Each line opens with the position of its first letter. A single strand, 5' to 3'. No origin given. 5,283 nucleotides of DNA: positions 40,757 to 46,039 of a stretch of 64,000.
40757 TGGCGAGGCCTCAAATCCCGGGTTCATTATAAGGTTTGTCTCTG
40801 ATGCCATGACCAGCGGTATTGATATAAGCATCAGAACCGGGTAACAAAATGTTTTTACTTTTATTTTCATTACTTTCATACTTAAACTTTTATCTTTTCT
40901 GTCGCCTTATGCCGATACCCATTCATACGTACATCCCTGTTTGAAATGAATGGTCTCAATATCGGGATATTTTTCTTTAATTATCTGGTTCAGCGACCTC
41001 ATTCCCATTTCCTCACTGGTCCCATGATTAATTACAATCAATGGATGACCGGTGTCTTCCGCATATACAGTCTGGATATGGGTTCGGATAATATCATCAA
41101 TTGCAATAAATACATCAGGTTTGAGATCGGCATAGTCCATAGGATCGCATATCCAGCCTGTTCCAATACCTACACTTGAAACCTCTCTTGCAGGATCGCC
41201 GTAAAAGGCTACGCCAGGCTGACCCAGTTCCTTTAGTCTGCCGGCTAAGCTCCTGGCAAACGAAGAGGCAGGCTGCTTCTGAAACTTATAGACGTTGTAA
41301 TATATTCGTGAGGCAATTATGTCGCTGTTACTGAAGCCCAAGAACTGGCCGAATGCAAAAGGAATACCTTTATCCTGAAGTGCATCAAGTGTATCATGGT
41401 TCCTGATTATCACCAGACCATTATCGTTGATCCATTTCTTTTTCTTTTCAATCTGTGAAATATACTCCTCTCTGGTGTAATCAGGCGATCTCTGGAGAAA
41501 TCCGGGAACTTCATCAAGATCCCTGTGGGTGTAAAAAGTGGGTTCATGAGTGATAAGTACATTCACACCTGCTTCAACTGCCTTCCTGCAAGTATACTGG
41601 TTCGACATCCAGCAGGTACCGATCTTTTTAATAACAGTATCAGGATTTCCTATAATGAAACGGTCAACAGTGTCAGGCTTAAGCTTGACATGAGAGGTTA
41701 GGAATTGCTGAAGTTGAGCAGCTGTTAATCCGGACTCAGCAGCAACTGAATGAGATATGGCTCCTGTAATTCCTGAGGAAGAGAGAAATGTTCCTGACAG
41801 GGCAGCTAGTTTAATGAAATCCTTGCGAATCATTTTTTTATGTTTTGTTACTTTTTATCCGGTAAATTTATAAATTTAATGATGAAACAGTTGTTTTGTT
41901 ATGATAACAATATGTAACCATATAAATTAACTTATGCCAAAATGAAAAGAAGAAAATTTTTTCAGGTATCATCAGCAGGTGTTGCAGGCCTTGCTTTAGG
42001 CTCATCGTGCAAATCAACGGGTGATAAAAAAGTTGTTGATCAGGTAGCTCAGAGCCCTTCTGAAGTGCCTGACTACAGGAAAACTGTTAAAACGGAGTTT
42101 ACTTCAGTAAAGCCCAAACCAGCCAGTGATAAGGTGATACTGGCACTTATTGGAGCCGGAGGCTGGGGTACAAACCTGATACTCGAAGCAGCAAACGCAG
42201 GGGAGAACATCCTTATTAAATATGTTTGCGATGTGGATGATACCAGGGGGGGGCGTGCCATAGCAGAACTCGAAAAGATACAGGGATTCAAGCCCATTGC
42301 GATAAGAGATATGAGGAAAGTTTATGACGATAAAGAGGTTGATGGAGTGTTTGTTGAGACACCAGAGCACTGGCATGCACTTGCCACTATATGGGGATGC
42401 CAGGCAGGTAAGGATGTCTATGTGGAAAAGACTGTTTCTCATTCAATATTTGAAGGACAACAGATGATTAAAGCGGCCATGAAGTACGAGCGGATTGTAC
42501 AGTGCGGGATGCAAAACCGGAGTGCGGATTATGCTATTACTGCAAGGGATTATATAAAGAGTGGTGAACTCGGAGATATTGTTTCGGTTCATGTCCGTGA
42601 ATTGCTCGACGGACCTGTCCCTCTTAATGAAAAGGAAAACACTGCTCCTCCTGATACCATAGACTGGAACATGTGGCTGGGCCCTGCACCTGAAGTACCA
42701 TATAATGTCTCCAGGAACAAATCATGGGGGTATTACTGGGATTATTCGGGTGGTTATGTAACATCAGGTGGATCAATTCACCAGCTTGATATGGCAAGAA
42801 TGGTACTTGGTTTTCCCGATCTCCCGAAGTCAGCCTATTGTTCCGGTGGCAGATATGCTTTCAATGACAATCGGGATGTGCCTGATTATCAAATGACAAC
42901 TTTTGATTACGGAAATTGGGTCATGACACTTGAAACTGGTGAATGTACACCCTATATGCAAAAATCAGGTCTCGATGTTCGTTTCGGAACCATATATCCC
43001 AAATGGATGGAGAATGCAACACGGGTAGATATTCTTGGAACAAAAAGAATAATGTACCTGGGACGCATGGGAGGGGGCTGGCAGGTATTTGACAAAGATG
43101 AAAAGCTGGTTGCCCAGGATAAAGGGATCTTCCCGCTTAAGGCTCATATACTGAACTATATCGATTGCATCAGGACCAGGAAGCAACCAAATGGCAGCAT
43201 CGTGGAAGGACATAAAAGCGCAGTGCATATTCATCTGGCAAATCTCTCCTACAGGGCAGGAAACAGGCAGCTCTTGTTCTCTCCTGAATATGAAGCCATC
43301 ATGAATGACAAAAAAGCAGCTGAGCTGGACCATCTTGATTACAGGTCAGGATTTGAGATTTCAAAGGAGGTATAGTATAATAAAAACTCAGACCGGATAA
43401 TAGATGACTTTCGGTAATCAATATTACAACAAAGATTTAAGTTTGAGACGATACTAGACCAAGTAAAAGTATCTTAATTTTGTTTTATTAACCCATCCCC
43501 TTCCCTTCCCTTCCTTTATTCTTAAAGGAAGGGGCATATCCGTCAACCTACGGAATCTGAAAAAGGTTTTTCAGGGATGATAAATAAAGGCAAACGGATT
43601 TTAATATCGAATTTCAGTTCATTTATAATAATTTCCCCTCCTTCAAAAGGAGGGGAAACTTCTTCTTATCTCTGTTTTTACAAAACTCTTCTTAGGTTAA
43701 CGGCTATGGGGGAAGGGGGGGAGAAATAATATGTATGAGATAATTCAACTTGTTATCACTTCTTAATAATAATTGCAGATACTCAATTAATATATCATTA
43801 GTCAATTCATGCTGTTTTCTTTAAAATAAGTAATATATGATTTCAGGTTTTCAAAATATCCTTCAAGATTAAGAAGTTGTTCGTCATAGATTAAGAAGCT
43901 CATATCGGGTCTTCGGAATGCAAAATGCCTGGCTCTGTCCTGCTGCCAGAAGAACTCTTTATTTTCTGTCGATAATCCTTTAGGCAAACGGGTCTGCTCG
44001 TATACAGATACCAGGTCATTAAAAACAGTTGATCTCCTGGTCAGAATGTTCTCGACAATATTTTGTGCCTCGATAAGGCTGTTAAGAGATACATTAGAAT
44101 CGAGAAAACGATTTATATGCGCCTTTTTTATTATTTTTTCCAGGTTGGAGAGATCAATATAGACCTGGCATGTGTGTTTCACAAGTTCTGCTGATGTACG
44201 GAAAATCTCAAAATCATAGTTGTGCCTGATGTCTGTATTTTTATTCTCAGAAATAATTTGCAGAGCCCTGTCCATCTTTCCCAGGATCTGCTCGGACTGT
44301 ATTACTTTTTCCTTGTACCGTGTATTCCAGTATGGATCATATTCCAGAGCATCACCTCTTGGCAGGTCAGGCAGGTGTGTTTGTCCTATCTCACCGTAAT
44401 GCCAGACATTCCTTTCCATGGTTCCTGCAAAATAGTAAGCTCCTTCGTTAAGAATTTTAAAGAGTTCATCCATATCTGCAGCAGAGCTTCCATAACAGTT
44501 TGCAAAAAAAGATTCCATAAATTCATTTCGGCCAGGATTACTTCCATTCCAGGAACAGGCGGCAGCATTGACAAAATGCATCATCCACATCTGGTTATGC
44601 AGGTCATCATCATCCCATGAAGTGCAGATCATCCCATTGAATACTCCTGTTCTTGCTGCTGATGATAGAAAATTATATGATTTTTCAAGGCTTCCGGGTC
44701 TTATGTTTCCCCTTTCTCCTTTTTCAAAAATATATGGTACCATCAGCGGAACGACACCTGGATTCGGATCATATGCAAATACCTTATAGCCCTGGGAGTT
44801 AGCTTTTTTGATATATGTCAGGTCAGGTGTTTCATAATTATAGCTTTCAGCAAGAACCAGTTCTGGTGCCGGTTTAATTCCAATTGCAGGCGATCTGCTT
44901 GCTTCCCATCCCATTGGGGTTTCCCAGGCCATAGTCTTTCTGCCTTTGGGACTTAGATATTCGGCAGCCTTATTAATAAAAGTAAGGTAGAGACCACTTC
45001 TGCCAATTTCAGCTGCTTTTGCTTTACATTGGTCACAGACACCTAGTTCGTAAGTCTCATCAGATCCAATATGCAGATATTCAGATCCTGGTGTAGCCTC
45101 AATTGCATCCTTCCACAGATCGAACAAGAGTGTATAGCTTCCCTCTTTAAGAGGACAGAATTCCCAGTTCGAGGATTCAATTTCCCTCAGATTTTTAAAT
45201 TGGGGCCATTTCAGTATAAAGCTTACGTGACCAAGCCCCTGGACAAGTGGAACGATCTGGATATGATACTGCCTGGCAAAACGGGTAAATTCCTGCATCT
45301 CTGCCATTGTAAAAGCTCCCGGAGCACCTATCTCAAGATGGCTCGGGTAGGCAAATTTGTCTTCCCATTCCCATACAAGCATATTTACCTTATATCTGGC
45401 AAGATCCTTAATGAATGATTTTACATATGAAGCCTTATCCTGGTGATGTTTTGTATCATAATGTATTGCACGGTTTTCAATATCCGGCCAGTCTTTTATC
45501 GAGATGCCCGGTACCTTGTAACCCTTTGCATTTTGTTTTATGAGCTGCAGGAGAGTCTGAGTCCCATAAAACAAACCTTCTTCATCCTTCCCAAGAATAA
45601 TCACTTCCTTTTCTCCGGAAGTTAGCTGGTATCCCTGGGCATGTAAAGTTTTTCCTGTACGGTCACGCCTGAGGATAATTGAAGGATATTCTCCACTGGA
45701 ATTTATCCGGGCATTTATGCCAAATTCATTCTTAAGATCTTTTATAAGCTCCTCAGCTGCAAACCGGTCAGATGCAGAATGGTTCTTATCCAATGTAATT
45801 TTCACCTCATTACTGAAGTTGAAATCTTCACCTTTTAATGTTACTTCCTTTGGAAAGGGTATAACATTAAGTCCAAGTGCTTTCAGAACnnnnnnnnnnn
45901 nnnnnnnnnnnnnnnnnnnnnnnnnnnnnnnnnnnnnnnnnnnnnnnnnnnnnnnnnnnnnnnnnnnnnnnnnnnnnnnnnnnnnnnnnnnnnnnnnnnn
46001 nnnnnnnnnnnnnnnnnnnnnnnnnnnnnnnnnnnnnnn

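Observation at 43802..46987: Secreted fusion of a nitrilase-superfamily C-N hydrolase to a GH20-like hexosaminidase domain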

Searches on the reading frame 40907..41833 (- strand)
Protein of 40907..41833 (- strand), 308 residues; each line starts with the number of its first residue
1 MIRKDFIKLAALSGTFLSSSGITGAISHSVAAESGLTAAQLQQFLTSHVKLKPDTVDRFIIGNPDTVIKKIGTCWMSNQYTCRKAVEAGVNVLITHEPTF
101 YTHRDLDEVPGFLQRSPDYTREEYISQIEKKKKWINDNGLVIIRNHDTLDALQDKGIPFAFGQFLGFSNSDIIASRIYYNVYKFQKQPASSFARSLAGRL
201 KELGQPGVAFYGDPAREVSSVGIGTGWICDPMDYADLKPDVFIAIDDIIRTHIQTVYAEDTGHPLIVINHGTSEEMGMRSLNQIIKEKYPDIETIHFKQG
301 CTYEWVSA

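Call 8: search_protein_families(library=pfam, proteins=[window:40907-41833:-], max_evalue=0.001)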
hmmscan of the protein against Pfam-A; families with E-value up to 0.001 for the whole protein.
window:40907-41833:- (308 aa): 1 family
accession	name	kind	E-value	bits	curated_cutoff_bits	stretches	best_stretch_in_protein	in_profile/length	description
PF01784.24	DUF34_NIF3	-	7e-15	55.8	23.4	1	60-295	28-248/256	Duf34/NIF3 (NGG1p interacting factor 3)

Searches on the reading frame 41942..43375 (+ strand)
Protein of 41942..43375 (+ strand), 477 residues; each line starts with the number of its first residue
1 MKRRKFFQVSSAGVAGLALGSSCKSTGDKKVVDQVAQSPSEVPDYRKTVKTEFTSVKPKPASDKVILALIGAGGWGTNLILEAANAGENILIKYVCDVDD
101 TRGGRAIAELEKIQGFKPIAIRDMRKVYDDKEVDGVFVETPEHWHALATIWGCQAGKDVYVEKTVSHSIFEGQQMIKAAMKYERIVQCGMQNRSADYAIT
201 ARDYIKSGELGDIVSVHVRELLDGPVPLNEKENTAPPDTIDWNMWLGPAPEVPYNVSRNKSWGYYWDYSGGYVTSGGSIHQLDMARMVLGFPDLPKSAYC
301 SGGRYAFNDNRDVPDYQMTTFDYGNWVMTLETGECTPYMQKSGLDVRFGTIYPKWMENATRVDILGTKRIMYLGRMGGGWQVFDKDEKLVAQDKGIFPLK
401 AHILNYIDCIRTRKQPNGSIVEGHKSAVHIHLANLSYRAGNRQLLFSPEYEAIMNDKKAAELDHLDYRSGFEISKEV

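Call 8: search_protein_families(library=pfam, proteins=[window:41942-43375:+], max_evalue=0.001)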
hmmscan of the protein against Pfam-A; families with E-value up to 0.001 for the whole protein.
window:41942-43375:+ (477 aa): 4 families
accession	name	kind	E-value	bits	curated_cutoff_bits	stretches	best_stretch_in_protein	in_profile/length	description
PF19051.5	GFO_IDH_MocA_C2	-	2.3e-14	53.9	23.3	1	232-290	44-102/254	Oxidoreductase family, C-terminal alpha/beta domain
PF01408.29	GFO_IDH_MocA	-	5.7e-10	40.4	24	1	68-189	4-119/120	Oxidoreductase family, NAD-binding Rossmann fold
PF22725.1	GFO_IDH_MocA_C3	-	2.8e-08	34.2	27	1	200-340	3-110/124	GFO/IDH/MocA C-terminal domain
PF02894.22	GFO_IDH_MocA_C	-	2.5e-06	27.9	22.9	1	203-337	2-106/218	Oxidoreductase family, C-terminal alpha/beta domain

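Call 73: search_solved_structures(query=window:41942-43375:+, max_evalue=0.00001)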
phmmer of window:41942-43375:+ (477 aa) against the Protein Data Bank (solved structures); distinct sequences matched with E-value up to 0.00001: 13.
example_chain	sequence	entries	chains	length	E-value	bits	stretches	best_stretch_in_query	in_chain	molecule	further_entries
8tdf_A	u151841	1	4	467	1.5e-22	82.9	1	61-274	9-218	Dehydrogenase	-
8tdh_A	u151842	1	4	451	1.1e-21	80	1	64-274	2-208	Predicted dehydrogenases and related proteins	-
7xr9_A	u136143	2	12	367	4.1e-12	48.5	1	64-214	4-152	DgpA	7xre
3ec7_A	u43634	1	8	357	6.5e-10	41.2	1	68-227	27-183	Putative Dehydrogenase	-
9m3d_B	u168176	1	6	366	1.3e-08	37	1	65-218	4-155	DgpA1 from W974-1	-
6a3f_A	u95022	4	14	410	2.5e-07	32.7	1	109-223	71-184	Putative dehydrogenase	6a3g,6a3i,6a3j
3fhl_A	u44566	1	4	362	7.4e-07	31.2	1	116-215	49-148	Putative oxidoreductase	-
4gqa_A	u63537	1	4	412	3.4e-06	29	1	118-214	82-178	NAD binding Oxidoreductase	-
5a02_A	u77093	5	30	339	3.5e-06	28.9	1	121-216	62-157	ALDOSE-ALDOSE OXIDOREDUCTASE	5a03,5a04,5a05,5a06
1ofg_A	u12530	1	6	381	5e-06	28.4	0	55-212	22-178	GLUCOSE-FRUCTOSE OXIDOREDUCTASE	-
1ryd_A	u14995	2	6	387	5.2e-06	28.4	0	55-212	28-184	glucose-fructose oxidoreductase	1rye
1h6a_A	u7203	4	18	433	5.2e-06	28.4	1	55-212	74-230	PRECURSOR FORM OF GLUCOSE-FRUCTOSE OXIDOREDUCTASE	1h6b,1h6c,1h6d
3cea_A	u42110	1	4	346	6.4e-06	28.1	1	68-216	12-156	Myo-inositol 2-dehydrogenase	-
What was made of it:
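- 41942..43375 (+): Convergent TAT-signal Gfo/Idh/MocA oxidoreductase (477 aa). It is a recurrent neighbour. Best PDB hits are the 8tdf and 8tdh dehydrogenases and DgpA (call 73).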

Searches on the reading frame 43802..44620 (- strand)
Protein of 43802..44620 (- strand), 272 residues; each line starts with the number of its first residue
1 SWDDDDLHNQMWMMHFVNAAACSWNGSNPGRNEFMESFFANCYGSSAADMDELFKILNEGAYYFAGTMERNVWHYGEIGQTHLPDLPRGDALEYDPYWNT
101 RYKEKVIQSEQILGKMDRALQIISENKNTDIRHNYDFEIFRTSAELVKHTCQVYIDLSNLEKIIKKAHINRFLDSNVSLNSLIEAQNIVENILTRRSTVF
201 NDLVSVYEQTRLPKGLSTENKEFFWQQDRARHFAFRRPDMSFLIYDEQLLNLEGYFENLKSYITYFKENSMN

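Call 57: search_protein_families(library=pfam, proteins=[window:43802-44620:-], max_evalue=0.1)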
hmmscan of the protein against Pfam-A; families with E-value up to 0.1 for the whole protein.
window:43802-44620:- (272 aa): 0 families
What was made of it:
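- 43805..44587 (-): C-terminal all-helical domain (residues ~801-1061). It has no Pfam family and is also present in the standalone ~725-aa GH20 orthologues. No Pfam hit (call 57).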

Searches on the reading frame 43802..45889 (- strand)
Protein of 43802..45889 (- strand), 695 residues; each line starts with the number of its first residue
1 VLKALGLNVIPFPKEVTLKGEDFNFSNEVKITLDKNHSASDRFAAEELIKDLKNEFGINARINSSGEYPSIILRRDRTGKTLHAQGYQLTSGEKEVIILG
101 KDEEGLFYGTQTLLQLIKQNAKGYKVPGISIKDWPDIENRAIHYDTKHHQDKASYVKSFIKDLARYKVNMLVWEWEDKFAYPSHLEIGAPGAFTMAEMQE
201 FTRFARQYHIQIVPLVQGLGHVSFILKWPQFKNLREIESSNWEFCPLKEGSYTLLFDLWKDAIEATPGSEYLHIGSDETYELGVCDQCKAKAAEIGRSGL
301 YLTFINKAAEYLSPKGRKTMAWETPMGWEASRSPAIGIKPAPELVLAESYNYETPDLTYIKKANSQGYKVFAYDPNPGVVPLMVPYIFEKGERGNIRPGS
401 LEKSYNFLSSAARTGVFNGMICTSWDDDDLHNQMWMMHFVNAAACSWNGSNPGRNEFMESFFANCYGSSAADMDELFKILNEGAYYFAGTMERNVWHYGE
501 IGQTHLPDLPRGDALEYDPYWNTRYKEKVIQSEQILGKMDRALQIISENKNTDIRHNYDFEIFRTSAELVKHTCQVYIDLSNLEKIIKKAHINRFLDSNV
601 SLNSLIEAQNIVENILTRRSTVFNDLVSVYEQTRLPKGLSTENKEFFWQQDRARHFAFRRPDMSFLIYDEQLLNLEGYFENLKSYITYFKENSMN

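Call 91: find_related_loci(query=A4, collection=metagenome_contigs, flank=10000)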
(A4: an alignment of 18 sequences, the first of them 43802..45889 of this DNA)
Query A4 (695 aa) in metagenome_contigs; peptide patterns used: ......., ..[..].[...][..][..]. (x = any residue, [..] = any of these).
598 stretches matched a pattern (row limit reached: there are more); 278 encode a relative of the query (tblastn E <= 1e-3); the best 80 are kept; 79 distinct loci.
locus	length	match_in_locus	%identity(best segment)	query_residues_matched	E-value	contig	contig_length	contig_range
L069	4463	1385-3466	76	2-695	0e+0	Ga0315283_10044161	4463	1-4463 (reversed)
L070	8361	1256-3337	73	2-695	0e+0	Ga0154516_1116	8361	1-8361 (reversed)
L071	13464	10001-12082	73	2-695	0e+0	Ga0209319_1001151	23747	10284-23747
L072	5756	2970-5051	74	2-695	0e+0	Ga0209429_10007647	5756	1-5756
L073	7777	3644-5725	73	2-695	0e+0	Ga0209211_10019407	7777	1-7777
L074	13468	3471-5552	73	2-695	0e+0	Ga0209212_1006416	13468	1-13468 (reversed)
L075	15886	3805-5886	73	2-695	0e+0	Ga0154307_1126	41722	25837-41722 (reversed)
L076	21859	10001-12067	74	2-690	0e+0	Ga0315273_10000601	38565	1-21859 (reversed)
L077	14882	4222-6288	73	7-695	0e+0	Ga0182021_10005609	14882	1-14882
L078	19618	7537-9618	72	2-695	0e+0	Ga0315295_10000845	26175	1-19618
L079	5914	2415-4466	72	7-690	0e+0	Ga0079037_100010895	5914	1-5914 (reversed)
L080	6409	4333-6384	72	7-690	0e+0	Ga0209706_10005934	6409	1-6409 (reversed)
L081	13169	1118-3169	72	7-690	0e+0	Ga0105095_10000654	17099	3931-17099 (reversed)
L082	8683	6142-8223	71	2-695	0e+0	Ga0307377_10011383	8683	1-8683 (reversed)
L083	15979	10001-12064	72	2-689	0e+0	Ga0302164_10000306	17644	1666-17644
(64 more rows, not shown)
